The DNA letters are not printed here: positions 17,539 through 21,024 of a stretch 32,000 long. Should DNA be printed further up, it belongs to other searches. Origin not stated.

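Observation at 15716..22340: AT-rich defence-like island: ParE/antitoxin, TM protein, type IIG RM, small ORF and DUF4365-like nuclease protein, all on one strand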

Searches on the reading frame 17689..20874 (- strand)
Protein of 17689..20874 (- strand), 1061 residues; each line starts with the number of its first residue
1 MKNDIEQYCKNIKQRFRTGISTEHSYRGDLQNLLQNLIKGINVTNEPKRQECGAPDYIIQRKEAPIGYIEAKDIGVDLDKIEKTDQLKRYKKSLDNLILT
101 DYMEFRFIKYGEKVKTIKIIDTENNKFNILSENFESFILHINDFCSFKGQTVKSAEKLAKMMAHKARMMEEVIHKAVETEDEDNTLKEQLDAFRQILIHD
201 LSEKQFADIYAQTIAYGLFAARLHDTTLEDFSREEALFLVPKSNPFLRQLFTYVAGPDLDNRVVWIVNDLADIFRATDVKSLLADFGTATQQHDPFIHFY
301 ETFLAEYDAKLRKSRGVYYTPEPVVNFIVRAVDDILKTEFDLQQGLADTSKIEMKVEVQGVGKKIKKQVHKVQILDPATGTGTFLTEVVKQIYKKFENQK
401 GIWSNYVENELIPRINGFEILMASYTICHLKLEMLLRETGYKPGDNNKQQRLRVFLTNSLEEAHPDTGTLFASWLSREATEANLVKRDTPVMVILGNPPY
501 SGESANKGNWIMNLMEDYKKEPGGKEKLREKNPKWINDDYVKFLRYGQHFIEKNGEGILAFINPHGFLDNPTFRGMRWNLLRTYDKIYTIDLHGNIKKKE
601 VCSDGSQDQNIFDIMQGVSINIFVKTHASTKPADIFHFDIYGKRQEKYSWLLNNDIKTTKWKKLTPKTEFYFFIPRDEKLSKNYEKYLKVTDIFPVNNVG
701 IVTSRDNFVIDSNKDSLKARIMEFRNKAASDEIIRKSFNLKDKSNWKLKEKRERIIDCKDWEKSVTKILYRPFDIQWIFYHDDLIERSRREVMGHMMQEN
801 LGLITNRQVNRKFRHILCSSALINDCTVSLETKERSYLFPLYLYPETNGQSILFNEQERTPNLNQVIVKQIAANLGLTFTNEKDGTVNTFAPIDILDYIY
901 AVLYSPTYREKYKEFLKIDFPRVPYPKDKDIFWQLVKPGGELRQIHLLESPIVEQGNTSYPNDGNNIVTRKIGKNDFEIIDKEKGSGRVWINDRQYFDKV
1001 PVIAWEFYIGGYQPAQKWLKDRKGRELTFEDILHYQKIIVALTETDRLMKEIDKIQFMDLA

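Call 5: search_protein_families(library=pfam, proteins=[window:17689-20874:-], max_evalue=0.1)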
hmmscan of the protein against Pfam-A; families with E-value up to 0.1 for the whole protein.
window:17689-20874:- (1061 aa): 6 families
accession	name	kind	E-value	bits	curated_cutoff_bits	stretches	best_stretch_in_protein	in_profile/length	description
PF18135.7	Type_ISP_C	-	2.9e-89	300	25.9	1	692-1051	1-342/342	Type ISP C-terminal specificity domain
PF02384.22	N6_Mtase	-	4.3e-11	43.1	20.4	1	292-568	2-188/311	N-6 DNA Methylase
PF20473.4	MmeI_Mtase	-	8.6e-07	28.8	27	1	363-508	12-153/259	MmeI, DNA-methyltransferase domain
PF07669.17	Eco57I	-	3.6e-06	27.6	25.3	1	461-591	48-164/171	Eco57I restriction-modification methylase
PF01170.24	UPF0020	-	0.016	15.3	22.3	0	373-507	31-137/197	RMKL-like, methyltransferase domain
PF11527.13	ARL2_Bind_BART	-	0.024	15.2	23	0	79-157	39-113/116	The ARF-like 2 binding protein BART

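Call 6: search_protein_families(library=padloc, proteins=[window:17689-20874:-], max_evalue=0.1)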
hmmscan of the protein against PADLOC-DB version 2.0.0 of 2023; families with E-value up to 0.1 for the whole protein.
window:17689-20874:- (1061 aa): 16 families
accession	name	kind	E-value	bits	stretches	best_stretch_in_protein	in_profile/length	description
PDLC03610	REase_MTase_IIG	-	0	1206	1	5-1057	2-1077/1096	Type IIG restriction enzyme-methyltransferase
PDLC03631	REase_MTase_IIG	-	5e-101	337.2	1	13-1023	16-987/1086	Type IIG restriction enzyme-methyltransferase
PDLC03597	REase_MTase_IIG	-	5.3e-64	214.5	1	156-1023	733-1587/1646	Type IIG restriction enzyme-methyltransferase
PDLC03051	REase_MTase_I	-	2.5e-41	138.9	1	299-956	848-1481/1591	Type I restriction enzyme-methyltransferase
PDLC03621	REase_MTase_IIG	-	1.7e-30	103.8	1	298-1024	286-965/1024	Type IIG restriction enzyme-methyltransferase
PDLC03021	MTase_I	-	1.7e-07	28.5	2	371-431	185-244/491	Type I methyltransferase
PDLC03025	MTase_I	-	1.1e-06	25.6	2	286-337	135-183/569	Type I methyltransferase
PDLC03313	MTase_II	-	1.3e-06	25.3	1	347-445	25-122/563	Type II methyltransferase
PDLC03338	MTase_II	-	9.7e-06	22.6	1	371-439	155-220/604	Type II methyltransferase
PDLC03026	MTase_I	-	1.7e-05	22.1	0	373-431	166-224/487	Type I methyltransferase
PDLC03629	REase_MTase_IIG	-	0.0002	17.2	1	311-393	377-457/1182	Type IIG restriction enzyme-methyltransferase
PDLC03627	REase_MTase_IIG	-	0.00025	16.9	1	307-396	341-431/1136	Type IIG restriction enzyme-methyltransferase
PDLC03348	MTase_II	-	0.00033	17.3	1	367-467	243-344/727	Type II methyltransferase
PDLC03035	MTase_I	-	0.0004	17.1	1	276-333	132-192/653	Type I methyltransferase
PDLC02526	PglX|PglXI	-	0.0014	15.2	1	314-391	224-302/640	PglX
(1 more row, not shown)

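Call 7: search_protein_families(library=ncbifam, proteins=[window:17689-20874:-], max_evalue=0.1)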
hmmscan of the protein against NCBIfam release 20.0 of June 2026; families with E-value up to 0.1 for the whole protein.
window:17689-20874:- (1061 aa): 1 family
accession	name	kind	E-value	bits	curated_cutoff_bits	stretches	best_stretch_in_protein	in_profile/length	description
NF047738.1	antiphage_MADS2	equivalog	3.4e-11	42.1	720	1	372-592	333-544/654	methylation-associated defense system DNA methyltransferase MAD2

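Call 90: search_solved_structures(query=window:17689-20874:-, max_evalue=0.001)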
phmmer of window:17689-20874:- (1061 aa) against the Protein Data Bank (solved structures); distinct sequences matched with E-value up to 0.001: 3.
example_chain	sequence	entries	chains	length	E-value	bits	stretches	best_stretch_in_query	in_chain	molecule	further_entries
7lo5_A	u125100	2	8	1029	5e-38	133.7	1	298-1031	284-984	Site-specific DNA-methyltransferase (adenine-specific)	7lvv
4xqk_A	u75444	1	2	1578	9.3e-34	119.5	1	297-1018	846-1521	LlaBIII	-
5ffj_A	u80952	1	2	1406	5e-25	90.6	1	371-948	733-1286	Endonuclease and methylase LlaGI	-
